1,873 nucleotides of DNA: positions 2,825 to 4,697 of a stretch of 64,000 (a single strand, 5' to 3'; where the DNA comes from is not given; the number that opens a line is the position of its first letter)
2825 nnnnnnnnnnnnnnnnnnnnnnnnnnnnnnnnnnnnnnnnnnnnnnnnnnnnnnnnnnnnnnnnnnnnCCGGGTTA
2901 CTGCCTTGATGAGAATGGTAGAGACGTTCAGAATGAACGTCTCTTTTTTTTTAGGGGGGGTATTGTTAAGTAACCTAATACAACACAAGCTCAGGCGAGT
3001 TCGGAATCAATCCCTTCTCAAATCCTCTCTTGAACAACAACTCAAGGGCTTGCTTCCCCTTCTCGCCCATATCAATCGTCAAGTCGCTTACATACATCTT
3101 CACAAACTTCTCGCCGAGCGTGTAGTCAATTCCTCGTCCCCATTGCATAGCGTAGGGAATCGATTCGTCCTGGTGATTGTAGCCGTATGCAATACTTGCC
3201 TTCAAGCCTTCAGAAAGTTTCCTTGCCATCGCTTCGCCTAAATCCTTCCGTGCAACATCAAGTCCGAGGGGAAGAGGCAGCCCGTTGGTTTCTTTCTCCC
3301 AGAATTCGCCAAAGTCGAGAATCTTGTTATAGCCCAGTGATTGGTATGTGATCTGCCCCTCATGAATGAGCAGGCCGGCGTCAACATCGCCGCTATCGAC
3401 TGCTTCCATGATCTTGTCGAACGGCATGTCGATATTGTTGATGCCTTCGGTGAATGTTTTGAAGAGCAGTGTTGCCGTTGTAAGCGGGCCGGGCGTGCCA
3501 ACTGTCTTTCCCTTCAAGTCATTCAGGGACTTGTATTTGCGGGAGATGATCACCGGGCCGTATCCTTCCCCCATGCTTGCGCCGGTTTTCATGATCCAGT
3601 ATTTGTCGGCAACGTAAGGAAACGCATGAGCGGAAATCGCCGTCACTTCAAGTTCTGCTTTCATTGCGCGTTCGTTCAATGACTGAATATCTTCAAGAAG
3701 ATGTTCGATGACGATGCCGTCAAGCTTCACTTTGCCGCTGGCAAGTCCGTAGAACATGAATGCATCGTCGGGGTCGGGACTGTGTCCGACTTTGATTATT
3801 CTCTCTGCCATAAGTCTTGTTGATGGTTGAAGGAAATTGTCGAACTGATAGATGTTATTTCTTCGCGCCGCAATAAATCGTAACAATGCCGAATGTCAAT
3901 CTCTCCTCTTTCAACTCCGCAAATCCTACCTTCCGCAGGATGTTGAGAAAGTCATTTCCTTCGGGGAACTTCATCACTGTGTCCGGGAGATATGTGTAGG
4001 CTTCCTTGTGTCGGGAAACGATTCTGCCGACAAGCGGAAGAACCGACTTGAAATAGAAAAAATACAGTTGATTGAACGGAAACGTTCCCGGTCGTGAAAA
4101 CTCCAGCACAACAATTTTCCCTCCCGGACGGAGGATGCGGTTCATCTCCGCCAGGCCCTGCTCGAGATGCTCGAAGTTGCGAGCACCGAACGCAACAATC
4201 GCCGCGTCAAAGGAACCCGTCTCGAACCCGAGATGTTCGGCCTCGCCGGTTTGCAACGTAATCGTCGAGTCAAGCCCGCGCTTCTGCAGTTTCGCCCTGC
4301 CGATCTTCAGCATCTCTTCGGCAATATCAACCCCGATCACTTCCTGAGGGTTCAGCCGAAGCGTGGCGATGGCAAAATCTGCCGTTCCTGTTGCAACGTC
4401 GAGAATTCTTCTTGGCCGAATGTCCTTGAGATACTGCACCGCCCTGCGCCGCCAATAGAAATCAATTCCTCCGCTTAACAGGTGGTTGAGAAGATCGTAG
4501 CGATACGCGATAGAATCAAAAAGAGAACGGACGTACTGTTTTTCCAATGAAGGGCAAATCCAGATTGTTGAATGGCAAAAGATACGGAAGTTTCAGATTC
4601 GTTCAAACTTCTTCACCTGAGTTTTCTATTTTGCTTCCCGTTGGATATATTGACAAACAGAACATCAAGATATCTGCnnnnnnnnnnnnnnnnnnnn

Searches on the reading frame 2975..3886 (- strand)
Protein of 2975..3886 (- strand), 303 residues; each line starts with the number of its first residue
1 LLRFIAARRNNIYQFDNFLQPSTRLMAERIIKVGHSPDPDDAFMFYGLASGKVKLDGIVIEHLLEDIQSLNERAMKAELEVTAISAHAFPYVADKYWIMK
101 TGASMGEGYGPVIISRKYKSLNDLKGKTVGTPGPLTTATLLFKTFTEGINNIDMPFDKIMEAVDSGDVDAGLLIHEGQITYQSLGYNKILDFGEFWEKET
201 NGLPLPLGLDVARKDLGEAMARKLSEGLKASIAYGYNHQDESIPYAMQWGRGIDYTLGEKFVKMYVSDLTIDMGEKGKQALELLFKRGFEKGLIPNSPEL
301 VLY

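Call 56: search_protein_families(library=pfam, proteins=[window:2975-3886:-], max_evalue=0.0001)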
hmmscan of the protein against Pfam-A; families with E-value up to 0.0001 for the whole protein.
window:2975-3886:- (303 aa): 1 family
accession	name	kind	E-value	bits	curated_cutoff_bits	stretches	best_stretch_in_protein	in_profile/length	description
PF02621.19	VitK2_biosynth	-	2.2e-71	240.7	26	1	31-289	1-251/252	Menaquinone biosynthesis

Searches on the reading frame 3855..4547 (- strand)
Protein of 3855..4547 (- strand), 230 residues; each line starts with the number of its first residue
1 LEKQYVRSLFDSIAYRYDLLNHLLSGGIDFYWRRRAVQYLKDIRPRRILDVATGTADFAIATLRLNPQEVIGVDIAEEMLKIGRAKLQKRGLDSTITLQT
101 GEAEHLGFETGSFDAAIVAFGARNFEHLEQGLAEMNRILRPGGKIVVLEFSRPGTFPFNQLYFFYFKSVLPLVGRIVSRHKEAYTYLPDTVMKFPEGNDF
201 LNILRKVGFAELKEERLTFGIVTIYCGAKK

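Call 56: search_protein_families(library=pfam, proteins=[window:3855-4547:-], max_evalue=0.0001)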
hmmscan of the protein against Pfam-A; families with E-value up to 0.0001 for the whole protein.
window:3855-4547:- (230 aa): 6 families
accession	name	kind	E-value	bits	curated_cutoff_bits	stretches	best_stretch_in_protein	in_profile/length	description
PF01209.24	Ubie_methyltran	-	8.7e-60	202.4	20.1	1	2-229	5-233/233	ubiE/COQ5 methyltransferase family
PF13649.12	Methyltransf_25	-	2.6e-19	70.1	27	1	48-143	1-97/97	Methyltransferase domain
PF08241.18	Methyltransf_11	-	1e-18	68.2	21.2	1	49-147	1-95/95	Methyltransferase domain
PF13847.12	Methyltransf_31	-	7.3e-14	52.1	27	1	47-151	6-113/145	Methyltransferase domain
PF08242.18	Methyltransf_12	-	4.7e-10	40.5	30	1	49-145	1-98/98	Methyltransferase domain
PF13489.12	Methyltransf_23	-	2.7e-07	30.9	27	1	38-210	14-160/164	Methyltransferase domain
